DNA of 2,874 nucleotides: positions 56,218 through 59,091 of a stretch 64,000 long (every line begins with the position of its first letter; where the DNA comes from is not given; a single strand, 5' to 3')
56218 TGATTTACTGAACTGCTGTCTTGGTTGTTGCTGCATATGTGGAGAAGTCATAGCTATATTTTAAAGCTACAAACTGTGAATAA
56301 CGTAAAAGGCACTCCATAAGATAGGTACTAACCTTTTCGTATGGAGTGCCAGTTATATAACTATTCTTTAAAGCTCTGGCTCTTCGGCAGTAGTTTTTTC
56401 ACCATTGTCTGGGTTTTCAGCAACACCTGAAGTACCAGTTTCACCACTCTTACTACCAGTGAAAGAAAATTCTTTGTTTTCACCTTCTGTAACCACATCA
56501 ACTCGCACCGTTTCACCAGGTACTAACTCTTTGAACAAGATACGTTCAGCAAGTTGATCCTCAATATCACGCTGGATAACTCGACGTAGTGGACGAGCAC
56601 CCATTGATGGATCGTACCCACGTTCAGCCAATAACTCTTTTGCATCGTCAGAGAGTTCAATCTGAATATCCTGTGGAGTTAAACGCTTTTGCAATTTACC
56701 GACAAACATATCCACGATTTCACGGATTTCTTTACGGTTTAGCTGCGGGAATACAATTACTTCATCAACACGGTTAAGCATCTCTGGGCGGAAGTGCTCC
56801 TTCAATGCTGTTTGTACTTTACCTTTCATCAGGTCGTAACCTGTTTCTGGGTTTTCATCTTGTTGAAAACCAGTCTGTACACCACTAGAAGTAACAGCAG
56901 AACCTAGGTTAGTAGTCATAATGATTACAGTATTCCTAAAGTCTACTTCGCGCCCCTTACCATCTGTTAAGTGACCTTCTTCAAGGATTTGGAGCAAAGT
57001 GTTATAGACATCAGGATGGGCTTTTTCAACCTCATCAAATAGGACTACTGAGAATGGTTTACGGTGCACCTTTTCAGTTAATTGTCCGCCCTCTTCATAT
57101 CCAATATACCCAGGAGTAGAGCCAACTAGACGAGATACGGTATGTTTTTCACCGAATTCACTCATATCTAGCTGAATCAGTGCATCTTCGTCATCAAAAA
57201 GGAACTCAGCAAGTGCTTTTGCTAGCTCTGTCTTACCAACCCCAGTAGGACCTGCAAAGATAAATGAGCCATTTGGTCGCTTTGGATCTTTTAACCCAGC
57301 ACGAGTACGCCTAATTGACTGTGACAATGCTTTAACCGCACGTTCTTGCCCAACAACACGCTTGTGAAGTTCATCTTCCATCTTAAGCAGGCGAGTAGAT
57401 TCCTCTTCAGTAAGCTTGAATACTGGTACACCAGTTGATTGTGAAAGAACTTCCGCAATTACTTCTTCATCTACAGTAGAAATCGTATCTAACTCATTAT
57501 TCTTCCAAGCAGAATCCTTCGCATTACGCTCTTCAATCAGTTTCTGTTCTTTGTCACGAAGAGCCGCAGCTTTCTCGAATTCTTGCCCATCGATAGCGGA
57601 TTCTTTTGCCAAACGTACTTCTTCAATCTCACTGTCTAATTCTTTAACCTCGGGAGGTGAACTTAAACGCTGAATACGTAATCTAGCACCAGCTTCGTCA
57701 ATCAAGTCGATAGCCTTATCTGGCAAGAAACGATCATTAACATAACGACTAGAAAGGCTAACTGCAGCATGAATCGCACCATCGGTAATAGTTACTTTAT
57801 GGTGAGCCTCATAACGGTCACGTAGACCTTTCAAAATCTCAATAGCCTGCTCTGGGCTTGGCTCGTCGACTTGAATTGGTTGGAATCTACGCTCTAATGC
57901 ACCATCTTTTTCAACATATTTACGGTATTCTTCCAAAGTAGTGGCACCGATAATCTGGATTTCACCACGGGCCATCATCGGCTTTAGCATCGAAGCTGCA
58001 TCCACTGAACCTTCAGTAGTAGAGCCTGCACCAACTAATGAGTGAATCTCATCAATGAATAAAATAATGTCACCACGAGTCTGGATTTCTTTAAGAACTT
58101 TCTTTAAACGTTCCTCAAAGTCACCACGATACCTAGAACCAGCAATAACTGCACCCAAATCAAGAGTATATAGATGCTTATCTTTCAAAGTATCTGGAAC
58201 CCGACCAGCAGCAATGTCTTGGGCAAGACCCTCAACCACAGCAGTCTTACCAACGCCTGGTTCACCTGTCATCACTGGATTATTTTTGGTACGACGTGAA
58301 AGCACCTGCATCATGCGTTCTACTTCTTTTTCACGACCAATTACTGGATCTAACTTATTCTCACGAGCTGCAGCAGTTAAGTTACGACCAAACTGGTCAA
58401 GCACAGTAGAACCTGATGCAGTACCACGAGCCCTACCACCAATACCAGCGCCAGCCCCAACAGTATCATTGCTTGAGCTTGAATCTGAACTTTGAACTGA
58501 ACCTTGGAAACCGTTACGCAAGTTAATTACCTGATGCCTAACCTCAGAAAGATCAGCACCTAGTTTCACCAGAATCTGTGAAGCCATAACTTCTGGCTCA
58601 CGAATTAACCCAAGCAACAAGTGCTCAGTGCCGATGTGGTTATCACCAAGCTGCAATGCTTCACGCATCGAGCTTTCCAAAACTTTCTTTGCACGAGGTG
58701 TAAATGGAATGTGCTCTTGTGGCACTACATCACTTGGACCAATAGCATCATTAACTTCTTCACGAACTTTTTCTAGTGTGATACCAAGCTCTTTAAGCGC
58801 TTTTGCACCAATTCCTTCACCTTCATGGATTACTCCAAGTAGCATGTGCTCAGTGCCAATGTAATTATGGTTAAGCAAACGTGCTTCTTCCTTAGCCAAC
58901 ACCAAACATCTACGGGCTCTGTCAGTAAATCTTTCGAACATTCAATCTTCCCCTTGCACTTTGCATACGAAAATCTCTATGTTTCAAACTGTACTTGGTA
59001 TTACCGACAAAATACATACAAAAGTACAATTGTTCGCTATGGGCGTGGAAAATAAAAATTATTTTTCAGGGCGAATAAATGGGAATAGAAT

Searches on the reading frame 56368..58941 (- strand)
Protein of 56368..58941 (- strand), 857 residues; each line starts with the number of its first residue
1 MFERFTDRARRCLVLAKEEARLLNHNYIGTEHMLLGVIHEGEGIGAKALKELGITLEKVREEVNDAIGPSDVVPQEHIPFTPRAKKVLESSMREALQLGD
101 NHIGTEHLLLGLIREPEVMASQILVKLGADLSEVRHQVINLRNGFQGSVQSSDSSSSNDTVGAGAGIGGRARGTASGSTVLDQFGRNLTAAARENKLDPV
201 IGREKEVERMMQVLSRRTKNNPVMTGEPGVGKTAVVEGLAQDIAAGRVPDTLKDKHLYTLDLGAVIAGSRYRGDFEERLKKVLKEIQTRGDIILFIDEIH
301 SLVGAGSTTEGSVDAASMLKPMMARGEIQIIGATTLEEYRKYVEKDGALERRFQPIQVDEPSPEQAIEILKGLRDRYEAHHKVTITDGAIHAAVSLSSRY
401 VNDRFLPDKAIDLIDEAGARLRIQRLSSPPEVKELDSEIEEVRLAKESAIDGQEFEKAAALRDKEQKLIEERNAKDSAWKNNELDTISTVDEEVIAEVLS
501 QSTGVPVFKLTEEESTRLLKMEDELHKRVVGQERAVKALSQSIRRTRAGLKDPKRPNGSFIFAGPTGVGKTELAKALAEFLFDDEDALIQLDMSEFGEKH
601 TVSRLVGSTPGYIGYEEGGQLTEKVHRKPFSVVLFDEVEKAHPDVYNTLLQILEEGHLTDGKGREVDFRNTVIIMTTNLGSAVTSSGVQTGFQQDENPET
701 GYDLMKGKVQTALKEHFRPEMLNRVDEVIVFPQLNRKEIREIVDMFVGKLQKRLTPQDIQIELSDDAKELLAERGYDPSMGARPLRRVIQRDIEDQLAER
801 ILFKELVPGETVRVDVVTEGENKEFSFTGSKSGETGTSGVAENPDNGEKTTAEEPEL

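Call 4: search_protein_families(library=pfam, proteins=[window:56368-58941:-], max_evalue=0.01)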
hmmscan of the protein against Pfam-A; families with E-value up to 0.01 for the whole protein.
window:56368-58941:- (857 aa): 38 families (the best 25 are shown)
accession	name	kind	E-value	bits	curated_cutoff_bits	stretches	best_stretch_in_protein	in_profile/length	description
PF07724.20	AAA_2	-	1.6e-66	223.8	27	1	555-728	1-166/166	AAA domain (Cdc48 subfamily)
PF17871.7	AAA_lid_9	-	1.2e-35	121.9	22.8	1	362-464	1-103/104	AAA lid domain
PF02861.25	Clp_N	-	1.7e-31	108.6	20.7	2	16-68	1-53/53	Clp amino terminal domain, pathogenicity island component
PF10431.15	ClpB_D2-small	-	1.1e-29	102.8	21.9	1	734-814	1-81/81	C-terminal, D2-small domain, of ClpB protein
PF00004.35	AAA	-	2.5e-24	86.6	21.2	2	224-336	3-110/131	ATPase family associated with various cellular activities (AAA)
PF07728.20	AAA_5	-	9.8e-15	55.2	22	1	560-681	2-125/139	AAA domain (dynein-related subfamily)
PF13191.12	AAA_16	-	6.8e-12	46.6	32.6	1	200-246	2-51/167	AAA ATPase domain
PF13401.12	AAA_22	-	2.4e-10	41.3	27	2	218-329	4-117/130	AAA domain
PF00158.32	Sigma54_activat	-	3.1e-09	37.2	20.2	1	543-679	8-145/168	Sigma-54 interaction domain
PF05621.17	TniB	-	1.2e-08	35.1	22.4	1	245-359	74-185/189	Bacterial TniB protein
PF01637.24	ATPase_2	-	2e-07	31.5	33.2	0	203-240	4-41/225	ATPase domain predominantly from Archaea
PF13173.12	AAA_14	-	1.5e-06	28.7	27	0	223-315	6-87/129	AAA domain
PF20720.3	nSTAND3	-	1.5e-06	28.4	27.2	0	558-595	18-55/155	Novel STAND NTPase 3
PF05496.18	RuvB_N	-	1.7e-05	25.1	27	0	528-579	8-55/159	Holliday junction DNA helicase RuvB P-loop domain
PF13177.12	DNA_pol3_delta2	-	2.9e-05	24.5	27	1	554-655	16-127/161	DNA polymerase III, delta subunit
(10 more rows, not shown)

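Call 11: find_related_loci(query=window:56368-58941:-, collection=genome_contigs, flank=10000)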
Query window:56368-58941:- (857 aa) in genome_contigs; peptide patterns used: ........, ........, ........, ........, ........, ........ (x = any residue, [..] = any of these).
600 stretches matched a pattern (row limit reached: there are more); 543 encode a relative of the query (tblastn E <= 1e-3); the best 80 are kept; 80 distinct loci.
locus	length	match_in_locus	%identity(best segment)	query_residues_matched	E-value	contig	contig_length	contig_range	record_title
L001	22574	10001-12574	98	1-857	0e+0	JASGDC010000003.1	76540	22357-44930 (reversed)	MAG: Micrococcaceae bacterium isolate 1M022 JMF-2106-05-0001A.bin.22_2, whole genome shotgun sequence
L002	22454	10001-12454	72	1-830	0e+0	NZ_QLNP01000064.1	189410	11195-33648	Arthrobacter globiformis strain mrc11 301, whole genome shotgun sequence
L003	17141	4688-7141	72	1-830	0e+0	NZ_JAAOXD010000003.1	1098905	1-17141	Arthrobacter ipis strain IA7 Scaffold_3, whole genome shotgun sequence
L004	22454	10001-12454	72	1-830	0e+0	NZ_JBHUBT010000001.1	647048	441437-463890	Arthrobacter sp. NPDC056886 NPDC056886_T15_D5.ctg-0001, whole genome shotgun sequence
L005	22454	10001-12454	72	1-830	0e+0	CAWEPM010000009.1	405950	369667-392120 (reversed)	MAG: uncultured Actinomycetota bacterium isolate MFD02242.bin.2.200 genome assembly, contig: contig_21899, whole genome 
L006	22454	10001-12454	72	1-830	0e+0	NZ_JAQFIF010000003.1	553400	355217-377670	Arthrobacter sp. ES3-54 Ga0498888_03, whole genome shotgun sequence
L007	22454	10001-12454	72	1-830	0e+0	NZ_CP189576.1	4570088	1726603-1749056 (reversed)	Pseudarthrobacter sp. S9 chromosome, complete genome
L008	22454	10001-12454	72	1-830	0e+0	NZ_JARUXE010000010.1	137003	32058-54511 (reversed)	Arthrobacter sp. PsM3 NODE_10_length_137003_cov_100.211401, whole genome shotgun sequence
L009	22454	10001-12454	72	1-830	0e+0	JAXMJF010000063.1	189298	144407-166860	MAG: Arthrobacter sp. isolate G7_metabat.bin.4 k141_245906, whole genome shotgun sequence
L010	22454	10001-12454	72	1-830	0e+0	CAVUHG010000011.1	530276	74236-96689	MAG: uncultured Actinomycetota bacterium isolate MFD01916.bin.2.85 genome assembly, contig: contig_81, whole genome shot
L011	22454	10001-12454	72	1-830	0e+0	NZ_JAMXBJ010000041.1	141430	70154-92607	Pseudarthrobacter sp. HLT1-5 C381, whole genome shotgun sequence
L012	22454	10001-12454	72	1-830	0e+0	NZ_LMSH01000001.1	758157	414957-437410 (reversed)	Arthrobacter sp. Soil763 contig_1, whole genome shotgun sequence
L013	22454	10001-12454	72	1-830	0e+0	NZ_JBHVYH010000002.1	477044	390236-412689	Arthrobacter sp. NPDC058288 NPDC058288_350_H5.ctg-0002, whole genome shotgun sequence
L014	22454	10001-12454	72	1-830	0e+0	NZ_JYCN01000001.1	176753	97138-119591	Arthrobacter sp. SPG23 SPG23_c1, whole genome shotgun sequence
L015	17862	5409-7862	72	1-830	0e+0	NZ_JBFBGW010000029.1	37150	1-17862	Paenarthrobacter sp. NPDC089322 NPDC089322_175_D10.ctg-0029, whole genome shotgun sequence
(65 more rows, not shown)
